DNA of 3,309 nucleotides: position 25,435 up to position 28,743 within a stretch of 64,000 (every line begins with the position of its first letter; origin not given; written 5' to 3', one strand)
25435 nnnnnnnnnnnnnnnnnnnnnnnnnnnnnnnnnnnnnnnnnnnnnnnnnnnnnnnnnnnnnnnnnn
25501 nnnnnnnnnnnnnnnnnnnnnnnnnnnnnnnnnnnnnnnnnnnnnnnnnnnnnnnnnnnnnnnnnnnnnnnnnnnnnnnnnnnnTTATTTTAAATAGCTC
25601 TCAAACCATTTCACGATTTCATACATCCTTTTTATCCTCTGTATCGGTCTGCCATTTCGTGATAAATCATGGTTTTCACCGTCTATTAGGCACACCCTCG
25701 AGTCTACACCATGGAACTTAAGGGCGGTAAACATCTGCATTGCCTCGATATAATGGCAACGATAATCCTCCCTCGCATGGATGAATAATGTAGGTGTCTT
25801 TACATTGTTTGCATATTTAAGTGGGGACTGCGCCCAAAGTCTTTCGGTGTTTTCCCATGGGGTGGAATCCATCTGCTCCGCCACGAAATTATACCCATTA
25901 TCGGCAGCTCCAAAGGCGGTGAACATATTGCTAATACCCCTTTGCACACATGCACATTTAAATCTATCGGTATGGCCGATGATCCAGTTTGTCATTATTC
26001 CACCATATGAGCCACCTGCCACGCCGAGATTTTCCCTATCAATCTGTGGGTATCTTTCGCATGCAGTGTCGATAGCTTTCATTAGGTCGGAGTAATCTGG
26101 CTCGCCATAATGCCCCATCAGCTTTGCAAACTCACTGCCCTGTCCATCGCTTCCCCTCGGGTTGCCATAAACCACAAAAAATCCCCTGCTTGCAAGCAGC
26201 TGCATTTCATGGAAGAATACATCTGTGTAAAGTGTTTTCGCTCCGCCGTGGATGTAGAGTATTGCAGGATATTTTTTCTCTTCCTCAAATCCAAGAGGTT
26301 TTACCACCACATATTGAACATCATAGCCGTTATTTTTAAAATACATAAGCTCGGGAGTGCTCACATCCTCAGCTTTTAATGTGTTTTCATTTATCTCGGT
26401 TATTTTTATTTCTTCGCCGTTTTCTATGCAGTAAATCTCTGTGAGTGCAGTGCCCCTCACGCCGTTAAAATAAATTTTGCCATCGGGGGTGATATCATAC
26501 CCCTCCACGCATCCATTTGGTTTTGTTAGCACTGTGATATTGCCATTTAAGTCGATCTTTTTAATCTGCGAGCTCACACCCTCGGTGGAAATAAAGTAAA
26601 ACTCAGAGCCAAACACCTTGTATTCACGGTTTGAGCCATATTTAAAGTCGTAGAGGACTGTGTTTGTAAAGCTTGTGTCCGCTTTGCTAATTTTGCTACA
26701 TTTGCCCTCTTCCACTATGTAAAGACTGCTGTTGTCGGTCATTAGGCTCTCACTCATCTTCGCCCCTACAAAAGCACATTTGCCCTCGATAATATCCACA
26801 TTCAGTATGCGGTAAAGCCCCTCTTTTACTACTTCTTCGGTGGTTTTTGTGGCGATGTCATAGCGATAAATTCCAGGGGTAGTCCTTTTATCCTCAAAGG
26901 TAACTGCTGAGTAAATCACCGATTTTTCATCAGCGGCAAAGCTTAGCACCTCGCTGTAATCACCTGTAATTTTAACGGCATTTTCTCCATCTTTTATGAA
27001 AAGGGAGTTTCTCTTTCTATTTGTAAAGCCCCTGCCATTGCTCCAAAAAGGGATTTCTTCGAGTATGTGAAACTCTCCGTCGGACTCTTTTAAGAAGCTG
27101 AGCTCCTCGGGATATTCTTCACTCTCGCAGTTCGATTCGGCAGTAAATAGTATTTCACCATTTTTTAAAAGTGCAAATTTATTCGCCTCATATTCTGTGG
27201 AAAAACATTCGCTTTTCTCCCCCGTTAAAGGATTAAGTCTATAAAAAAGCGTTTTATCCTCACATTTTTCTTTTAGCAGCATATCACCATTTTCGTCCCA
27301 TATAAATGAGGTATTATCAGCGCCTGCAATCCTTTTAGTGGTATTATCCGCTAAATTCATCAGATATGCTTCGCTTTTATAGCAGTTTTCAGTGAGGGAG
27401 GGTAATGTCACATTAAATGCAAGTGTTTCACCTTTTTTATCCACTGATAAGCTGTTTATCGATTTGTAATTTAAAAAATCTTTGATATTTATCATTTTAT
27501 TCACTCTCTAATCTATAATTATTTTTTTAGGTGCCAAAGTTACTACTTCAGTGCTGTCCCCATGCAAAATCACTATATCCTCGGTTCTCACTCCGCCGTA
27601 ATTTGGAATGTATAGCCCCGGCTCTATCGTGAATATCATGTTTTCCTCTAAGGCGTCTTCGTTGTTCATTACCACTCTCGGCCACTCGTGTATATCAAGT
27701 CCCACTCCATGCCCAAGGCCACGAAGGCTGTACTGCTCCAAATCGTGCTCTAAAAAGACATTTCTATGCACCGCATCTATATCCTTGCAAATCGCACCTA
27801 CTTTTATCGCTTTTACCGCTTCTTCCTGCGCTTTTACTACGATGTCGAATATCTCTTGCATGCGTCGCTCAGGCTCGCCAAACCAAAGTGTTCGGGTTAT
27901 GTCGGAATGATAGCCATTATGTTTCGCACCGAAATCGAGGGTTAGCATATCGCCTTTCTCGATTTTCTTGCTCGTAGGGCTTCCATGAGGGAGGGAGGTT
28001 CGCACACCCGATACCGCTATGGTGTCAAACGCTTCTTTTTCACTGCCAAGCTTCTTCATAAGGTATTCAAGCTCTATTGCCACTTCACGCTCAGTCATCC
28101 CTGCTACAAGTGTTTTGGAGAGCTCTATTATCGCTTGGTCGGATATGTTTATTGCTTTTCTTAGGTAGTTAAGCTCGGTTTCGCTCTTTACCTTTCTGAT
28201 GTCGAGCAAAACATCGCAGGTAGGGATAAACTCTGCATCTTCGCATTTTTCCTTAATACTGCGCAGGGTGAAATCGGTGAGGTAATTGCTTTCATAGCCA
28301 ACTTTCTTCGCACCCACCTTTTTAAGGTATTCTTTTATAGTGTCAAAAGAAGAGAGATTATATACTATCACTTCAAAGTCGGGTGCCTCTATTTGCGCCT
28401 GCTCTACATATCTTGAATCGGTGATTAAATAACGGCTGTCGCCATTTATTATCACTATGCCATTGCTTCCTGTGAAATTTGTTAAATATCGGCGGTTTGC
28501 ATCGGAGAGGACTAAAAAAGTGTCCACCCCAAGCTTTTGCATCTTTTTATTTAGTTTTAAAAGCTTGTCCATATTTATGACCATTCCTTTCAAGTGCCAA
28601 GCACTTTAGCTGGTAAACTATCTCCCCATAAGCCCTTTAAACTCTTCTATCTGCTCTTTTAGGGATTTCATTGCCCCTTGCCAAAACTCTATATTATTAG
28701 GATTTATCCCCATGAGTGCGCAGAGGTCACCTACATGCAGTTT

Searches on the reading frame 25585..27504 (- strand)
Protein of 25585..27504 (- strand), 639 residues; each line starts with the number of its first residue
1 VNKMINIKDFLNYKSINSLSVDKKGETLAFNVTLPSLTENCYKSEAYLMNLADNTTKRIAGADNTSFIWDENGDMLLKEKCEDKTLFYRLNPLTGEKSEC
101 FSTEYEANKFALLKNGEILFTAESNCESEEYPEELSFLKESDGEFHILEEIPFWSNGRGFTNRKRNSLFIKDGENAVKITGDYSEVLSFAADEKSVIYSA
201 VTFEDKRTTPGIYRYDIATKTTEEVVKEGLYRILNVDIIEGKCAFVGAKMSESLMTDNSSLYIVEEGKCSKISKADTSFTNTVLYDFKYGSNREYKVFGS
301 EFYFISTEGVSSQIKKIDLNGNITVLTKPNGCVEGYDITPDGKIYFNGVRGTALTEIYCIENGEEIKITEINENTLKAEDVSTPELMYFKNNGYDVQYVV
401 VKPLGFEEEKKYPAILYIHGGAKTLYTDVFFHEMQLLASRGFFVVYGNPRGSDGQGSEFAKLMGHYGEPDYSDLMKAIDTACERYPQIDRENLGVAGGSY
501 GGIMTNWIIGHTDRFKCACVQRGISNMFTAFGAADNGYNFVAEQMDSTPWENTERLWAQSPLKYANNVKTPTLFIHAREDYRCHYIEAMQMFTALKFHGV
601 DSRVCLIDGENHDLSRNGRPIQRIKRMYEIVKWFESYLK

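Call 14: find_encoding_contigs(protein=window:25585-27504:-, flank=3000, max_places=6)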
Protein window:25585-27504:- (639 aa): no gene with exactly this product is on record in the collection.

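Call 19: search_protein_families(library=pfam, proteins=[window:25585-27504:-])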
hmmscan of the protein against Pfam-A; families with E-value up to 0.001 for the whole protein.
window:25585-27504:- (639 aa): 5 families
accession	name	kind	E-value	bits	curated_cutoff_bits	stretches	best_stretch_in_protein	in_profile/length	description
PF00326.27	Peptidase_S9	-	1.4e-48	165.7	22.6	1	430-638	3-210/213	Prolyl oligopeptidase family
PF02129.25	Peptidase_S15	-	8.5e-09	35.9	23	1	395-538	4-142/262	X-Pro dipeptidyl-peptidase (S15 family)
PF00561.26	Abhydrolase_1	-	1.8e-05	25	25.8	1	413-517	1-96/245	alpha/beta hydrolase fold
PF20434.5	BD-FAE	-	0.00018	21.5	26.8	0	408-591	9-211/215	BD-FAE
PF12146.15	Hydrolase_4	-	0.00032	20.5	27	0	563-614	185-234/239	Serine aminopeptidase, S33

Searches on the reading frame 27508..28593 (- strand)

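Call 19: search_protein_families(library=pfam, proteins=[window:27508-28593:-])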
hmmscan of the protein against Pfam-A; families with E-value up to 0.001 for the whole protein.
window:27508-28593:- (361 aa): 2 families
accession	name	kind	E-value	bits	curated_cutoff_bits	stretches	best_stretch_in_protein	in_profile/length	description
PF00557.29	Peptidase_M24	-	1.3e-64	218.2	23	1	143-342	2-205/208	Metallopeptidase family M24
PF01321.24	Creatinase_N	-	2.1e-26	93.4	22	1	11-135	2-128/128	Creatinase/Prolidase N-terminal domain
